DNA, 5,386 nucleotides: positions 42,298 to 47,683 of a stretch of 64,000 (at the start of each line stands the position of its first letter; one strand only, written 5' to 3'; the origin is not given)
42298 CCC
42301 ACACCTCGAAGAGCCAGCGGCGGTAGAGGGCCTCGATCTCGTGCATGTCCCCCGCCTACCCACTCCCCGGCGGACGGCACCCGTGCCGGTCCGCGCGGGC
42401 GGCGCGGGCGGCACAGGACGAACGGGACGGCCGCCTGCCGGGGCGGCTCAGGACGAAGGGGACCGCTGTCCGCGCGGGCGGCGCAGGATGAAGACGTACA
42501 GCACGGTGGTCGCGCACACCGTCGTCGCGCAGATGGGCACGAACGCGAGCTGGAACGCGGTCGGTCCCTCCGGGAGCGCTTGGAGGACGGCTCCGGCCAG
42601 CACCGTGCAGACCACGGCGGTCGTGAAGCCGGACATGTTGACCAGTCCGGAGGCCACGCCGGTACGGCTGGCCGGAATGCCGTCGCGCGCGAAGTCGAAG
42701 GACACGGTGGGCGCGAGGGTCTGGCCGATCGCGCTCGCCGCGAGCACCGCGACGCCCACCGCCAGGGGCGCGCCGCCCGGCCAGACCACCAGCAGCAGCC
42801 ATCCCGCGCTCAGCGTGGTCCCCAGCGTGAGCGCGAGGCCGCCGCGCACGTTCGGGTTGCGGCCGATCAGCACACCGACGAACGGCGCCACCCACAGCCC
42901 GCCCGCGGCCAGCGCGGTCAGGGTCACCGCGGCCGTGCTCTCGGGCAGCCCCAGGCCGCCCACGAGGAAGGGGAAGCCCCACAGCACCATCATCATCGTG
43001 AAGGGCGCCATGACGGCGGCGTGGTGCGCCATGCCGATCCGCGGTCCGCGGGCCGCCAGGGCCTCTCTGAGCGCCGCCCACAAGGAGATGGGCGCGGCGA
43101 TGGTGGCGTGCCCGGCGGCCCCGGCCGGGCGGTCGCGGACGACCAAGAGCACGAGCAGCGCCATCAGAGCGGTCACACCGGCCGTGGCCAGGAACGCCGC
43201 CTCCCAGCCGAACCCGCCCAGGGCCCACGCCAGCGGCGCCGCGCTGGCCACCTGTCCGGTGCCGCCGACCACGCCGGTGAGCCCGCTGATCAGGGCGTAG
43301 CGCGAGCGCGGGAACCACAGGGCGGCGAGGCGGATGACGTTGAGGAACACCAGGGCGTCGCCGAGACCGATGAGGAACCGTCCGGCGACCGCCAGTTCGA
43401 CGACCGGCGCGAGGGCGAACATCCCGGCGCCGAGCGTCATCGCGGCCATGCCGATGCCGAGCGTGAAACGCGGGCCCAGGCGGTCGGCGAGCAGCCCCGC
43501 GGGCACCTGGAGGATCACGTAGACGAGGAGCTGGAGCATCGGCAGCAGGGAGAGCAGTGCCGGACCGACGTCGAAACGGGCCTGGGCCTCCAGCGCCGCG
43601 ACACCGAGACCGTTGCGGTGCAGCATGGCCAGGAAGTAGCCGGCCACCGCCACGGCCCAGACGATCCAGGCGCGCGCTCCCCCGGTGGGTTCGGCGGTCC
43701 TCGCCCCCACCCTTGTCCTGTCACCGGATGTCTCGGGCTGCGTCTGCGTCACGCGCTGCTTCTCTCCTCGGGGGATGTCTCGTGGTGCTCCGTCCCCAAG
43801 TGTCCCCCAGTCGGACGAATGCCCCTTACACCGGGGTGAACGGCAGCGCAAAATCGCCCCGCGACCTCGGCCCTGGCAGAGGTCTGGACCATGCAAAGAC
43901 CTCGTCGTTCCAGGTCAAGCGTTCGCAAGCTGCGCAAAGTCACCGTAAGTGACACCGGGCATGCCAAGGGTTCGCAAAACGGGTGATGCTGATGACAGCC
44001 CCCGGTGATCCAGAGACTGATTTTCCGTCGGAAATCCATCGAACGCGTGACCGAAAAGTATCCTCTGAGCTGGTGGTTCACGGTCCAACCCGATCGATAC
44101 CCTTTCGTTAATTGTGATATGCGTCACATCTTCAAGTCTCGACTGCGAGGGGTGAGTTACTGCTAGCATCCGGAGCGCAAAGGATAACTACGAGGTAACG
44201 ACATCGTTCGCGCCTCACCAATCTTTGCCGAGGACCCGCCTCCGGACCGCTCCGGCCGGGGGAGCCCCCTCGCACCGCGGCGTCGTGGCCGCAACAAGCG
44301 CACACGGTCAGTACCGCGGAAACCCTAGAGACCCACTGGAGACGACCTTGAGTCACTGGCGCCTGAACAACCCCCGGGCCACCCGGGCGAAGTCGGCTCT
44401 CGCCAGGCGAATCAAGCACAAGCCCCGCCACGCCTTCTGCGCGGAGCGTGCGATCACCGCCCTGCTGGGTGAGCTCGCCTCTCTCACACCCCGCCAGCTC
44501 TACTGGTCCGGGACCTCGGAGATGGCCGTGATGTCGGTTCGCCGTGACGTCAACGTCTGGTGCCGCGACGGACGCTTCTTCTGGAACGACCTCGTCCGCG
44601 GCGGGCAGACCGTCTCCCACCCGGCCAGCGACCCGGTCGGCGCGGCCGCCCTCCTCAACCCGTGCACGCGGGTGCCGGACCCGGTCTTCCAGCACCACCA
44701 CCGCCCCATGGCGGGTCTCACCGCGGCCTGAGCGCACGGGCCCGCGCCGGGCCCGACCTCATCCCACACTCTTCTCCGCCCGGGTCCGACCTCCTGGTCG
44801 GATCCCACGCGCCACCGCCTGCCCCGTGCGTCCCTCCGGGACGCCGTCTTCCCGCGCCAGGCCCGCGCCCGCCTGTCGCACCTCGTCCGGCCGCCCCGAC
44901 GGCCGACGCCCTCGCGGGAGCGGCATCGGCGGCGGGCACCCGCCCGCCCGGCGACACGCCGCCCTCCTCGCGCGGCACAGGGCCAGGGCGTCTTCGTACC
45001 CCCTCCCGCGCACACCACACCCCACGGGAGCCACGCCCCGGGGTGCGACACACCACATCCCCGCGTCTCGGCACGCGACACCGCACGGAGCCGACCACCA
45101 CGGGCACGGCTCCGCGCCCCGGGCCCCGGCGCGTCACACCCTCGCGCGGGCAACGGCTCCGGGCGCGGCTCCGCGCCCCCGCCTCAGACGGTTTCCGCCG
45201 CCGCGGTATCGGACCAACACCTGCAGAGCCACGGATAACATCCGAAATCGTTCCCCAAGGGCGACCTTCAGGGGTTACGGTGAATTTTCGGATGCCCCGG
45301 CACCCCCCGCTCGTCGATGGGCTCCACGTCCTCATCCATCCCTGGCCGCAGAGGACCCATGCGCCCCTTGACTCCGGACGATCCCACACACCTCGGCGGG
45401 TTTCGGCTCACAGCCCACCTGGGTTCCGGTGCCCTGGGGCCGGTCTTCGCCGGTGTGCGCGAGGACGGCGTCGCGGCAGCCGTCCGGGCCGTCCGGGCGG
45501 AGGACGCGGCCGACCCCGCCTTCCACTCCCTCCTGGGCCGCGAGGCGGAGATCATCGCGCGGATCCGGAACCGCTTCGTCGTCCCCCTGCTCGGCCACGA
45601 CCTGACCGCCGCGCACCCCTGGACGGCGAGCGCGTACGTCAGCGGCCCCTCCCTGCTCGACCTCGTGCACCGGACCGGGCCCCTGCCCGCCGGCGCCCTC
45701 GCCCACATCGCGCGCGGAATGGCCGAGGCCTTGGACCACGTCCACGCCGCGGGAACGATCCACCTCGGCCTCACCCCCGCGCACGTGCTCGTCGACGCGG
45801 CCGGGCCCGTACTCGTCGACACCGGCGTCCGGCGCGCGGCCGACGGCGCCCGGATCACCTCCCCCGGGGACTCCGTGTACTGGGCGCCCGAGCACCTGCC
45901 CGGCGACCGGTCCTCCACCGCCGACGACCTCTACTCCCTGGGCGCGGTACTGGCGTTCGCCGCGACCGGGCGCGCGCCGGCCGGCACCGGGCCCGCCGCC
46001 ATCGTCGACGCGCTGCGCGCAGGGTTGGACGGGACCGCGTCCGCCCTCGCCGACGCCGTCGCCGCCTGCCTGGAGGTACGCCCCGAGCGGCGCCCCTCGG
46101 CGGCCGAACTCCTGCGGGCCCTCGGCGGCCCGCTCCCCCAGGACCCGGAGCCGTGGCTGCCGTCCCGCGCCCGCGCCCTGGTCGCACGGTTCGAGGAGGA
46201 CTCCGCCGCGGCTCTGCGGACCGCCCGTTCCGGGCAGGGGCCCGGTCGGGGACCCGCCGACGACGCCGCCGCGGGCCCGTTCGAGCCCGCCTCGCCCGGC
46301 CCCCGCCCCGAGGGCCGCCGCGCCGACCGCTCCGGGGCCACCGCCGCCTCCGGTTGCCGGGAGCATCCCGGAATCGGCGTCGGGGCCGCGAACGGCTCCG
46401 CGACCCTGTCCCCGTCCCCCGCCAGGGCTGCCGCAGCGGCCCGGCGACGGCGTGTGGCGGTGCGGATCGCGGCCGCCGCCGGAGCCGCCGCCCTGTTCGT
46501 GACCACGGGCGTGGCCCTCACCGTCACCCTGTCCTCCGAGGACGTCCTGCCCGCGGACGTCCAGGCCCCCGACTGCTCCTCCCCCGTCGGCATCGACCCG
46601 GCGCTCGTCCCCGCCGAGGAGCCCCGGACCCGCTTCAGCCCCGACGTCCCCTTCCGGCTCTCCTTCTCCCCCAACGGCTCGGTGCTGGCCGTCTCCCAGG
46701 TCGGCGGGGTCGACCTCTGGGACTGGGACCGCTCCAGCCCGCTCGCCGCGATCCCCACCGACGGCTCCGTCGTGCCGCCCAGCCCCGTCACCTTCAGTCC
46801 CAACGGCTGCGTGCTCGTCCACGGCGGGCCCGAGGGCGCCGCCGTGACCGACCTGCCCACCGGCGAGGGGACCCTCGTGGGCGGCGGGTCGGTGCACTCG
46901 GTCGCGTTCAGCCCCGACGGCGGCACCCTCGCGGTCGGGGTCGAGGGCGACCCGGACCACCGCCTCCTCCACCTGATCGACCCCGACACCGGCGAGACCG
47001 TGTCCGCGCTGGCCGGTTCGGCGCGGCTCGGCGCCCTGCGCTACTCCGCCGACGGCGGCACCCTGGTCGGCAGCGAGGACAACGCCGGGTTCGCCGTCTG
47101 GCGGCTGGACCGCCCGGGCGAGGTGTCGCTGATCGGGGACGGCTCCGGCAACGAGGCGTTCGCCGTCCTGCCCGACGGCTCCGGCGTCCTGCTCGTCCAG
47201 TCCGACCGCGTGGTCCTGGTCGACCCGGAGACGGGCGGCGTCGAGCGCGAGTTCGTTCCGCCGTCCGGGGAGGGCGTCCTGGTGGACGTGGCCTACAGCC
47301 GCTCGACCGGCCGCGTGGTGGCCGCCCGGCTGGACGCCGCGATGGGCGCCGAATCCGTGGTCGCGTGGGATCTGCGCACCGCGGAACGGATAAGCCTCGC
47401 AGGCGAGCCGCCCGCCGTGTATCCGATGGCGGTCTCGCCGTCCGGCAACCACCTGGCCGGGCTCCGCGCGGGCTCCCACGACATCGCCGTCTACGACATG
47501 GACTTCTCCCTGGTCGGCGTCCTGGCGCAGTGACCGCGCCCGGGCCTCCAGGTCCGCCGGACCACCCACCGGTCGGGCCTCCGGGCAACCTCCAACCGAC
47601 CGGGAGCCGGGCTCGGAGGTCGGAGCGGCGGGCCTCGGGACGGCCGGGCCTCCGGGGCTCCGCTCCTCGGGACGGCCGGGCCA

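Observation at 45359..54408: Tandem array of four paralogous STPK-WD40 genes showing stepwise loss of catalytic motifs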

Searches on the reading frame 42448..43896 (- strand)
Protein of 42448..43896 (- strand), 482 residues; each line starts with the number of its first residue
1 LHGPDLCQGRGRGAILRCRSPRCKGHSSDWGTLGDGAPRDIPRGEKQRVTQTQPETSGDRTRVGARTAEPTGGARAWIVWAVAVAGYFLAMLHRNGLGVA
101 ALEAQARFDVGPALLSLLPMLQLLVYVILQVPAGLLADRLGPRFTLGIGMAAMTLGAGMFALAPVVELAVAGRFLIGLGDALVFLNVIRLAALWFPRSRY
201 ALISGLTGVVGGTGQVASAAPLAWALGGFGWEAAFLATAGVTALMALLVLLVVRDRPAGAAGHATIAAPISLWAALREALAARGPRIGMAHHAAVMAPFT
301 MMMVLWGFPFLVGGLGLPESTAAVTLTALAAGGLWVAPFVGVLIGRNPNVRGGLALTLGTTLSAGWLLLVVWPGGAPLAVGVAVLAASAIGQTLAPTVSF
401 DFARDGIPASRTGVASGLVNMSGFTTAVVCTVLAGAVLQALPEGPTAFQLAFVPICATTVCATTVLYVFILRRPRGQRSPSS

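Call 45: search_protein_families(library=pfam, proteins=[window:42448-43896:-], max_evalue=0.001)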
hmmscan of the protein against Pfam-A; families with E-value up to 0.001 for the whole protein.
window:42448-43896:- (482 aa): 1 family
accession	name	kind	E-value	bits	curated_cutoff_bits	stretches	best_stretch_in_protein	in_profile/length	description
PF07690.21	MFS_1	-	1.5e-30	106.8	33.4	1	85-424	3-340/347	Major Facilitator Superfamily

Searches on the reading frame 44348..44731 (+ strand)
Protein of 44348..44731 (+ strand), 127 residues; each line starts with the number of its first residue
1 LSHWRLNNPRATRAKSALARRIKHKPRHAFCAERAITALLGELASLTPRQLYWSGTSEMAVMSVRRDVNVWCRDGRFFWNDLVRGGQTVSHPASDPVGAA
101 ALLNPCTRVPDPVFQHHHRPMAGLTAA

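Call 69: search_protein_families(library=ncbifam, proteins=[window:44348-44731:+], max_evalue=0.01)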
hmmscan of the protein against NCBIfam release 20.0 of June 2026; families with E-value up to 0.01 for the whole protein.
window:44348-44731:+ (127 aa): 0 families

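Call 80: search_protein_families(library=padloc, proteins=[window:44348-44731:+], max_evalue=0.001)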
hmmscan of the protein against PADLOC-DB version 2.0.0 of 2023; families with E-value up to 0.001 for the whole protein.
window:44348-44731:+ (127 aa): 0 families

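Call 92: search_protein_families(library=pfam, proteins=[window:44348-44731:+], max_evalue=5)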
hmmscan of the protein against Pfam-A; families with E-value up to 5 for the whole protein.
window:44348-44731:+ (127 aa): 0 families

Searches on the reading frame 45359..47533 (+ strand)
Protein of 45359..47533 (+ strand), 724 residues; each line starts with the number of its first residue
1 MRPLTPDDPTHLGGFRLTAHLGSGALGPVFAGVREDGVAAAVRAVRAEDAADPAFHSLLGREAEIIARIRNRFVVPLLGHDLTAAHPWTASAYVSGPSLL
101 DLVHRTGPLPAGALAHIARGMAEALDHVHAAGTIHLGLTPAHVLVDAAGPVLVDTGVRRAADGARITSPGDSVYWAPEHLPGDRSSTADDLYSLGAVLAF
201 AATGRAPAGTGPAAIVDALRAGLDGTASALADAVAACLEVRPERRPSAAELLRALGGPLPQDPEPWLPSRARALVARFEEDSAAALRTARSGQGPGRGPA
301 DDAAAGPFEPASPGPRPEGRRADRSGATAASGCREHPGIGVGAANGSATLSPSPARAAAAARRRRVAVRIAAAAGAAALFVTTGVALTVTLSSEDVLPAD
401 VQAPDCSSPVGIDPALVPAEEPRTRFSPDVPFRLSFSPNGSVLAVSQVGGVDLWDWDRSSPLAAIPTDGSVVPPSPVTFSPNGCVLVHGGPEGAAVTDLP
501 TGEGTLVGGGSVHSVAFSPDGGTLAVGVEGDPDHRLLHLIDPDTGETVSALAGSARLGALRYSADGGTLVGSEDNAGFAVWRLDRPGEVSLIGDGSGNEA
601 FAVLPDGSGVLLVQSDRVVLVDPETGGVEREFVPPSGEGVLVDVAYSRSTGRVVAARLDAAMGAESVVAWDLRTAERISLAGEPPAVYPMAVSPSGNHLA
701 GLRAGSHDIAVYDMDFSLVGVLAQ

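Call 8: search_protein_families(library=pfam, proteins=[window:45359-47533:+], max_evalue=0.1)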
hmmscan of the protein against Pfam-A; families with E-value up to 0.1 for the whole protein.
window:45359-47533:+ (724 aa): 13 families
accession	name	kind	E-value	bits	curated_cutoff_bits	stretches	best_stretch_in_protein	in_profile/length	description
PF00069.31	Pkinase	-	1.5e-21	77.5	31.7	1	17-253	3-259/263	Protein kinase domain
PF07714.23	PK_Tyr_Ser-Thr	-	5.8e-14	52.5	23.1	1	17-255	3-258/258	Protein tyrosine and serine/threonine kinase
PF25174.1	Beta-prop_THOC3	-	5.8e-10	39.1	305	1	508-583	87-158/272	THOC3 beta-propeller domain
PF24814.1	WD40_Prp19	-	2.5e-08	33.8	320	1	434-492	183-241/281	Prp19 WD40 domain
PF25173.1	Beta-prop_WDR3_1st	-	5.6e-05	23.3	154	0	662-713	6-57/184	WDR3 first beta-propeller domain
PF25168.1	Beta-prop_WDR36-Utp21_2nd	-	0.00017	21.4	84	1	611-705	213-302/335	WDR36/Utp21 second beta-propeller domain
PF23414.1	Beta-prop_EML_2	-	0.00019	21.4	90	1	511-576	41-104/266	Echinoderm microtubule-associated protein second beta-propeller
PF00400.38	WD40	-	0.00049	21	27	0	506-527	7-29/39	WD domain, G-beta repeat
PF13360.13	PQQ_2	-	0.014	15.5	27.6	1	495-680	24-193/233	Outer membrane protein assembly factor BamB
PF24817.1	WD40_WDHD1_1st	-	0.035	13.7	109.9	0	430-493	180-244/291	WDHD1 first WD40 domain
PF24807.1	WD40_CDC20-Fz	-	0.052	13.3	200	0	510-575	52-113/292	CDC20/Fizzy WD40 domain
PF17524.7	CnrY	-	0.084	13.7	25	0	337-411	19-93/98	Anti-sigma factor CnrY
PF23383.1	Beta-prop_IFT140_1st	-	0.095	11.8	27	0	519-589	70-137/406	IFT140 first beta-propeller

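Call 69: search_protein_families(library=ncbifam, proteins=[window:45359-47533:+], max_evalue=0.01)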
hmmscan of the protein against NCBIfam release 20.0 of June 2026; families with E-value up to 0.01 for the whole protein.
window:45359-47533:+ (724 aa): 10 families
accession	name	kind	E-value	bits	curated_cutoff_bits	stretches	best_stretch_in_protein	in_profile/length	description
NF053615.1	SerThrKinAfsKStmc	equivalog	3.1e-37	128.7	1300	1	2-331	2-341/809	protein serine/threonine kinase AfsK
NF033483.0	PknB_PASTA_kin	equivalog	1.1e-21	77.6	450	1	15-212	9-213/563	Stk1 family PASTA domain-containing Ser/Thr kinase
NF038150.1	lanthi_synth_IV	equivalog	7.4e-20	70.9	650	1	41-267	221-460/851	class IV lanthionine synthetase LanL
NF052427.1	StpK7MSMEG_1200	equivalog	7.2e-16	57.8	900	1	8-207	2-208/601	serine/threonine protein kinase StpK7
NF047741.1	antiphage_MADS6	equivalog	4.3e-15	55.3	460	2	115-260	302-462/612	methylation-associated defense system protein kinase MAD6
TIGR03903.1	TOMM_kin_cyc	equivalog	4.7e-08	31.3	705.75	1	40-205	6-186/1267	TOMM system kinase/cyclase fusion protein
NF033442.0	BREX_PglW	equivalog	3.5e-07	28.3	990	1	166-235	386-454/1391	BREX system serine/threonine kinase PglW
NF038151.1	lanthi_synth_III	equivalog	0.00057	18.4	575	1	58-267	269-487/833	class III lanthionine synthetase LanKC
TIGR03724.2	arch_bud32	equivalog_domain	0.006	16.1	125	0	62-159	43-132/193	KEOPS complex kinase/ATPase Bud32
NF011463.0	PRK14879.1-4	equivalog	0.0072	15.7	188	0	91-157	97-159/237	Kae1-associated kinase Bud32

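Call 80: search_protein_families(library=padloc, proteins=[window:45359-47533:+], max_evalue=0.001)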
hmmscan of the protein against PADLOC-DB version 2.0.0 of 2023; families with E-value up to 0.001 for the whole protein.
window:45359-47533:+ (724 aa): 24 families
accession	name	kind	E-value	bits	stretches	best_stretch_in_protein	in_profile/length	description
PDLC04042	PD-T4-6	-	2.7e-31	107.3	1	12-255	8-269/292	-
PDLC04053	PD-T4-6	-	4.1e-30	103.3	1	8-255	4-268/311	-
PDLC04039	PD-T4-6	-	4.1e-30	103.2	1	10-390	11-403/458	-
PDLC04138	mad6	-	6e-29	99.4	1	11-256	49-311/659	mads_6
PDLC04043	PD-T4-6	-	9.1e-25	85.6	1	10-207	12-216/452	-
PDLC04054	PD-T4-6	-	3e-21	74.2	1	13-325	10-320/347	-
PDLC04064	PD-T4-6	-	6.2e-21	72.8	1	11-255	18-277/369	-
PDLC04061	PD-T4-6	-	7.2e-21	73.3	1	13-404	16-392/510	-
PDLC04047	PD-T4-6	-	1.1e-19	68.7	1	12-208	9-212/327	-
PDLC04060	PD-T4-6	-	6.1e-18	63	1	15-207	10-208/486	-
PDLC04041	PD-T4-6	-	1.4e-16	58.8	1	11-374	26-379/443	-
PDLC04040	PD-T4-6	-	9e-16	55.7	1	37-214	19-212/547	-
PDLC04052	PD-T4-6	-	4.5e-15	53.8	1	40-210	37-219/496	-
PDLC04057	PD-T4-6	-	9.1e-15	52.6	1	20-208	15-210/443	-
PDLC03920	MkoA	-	3.1e-14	50.3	1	35-256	30-275/1112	-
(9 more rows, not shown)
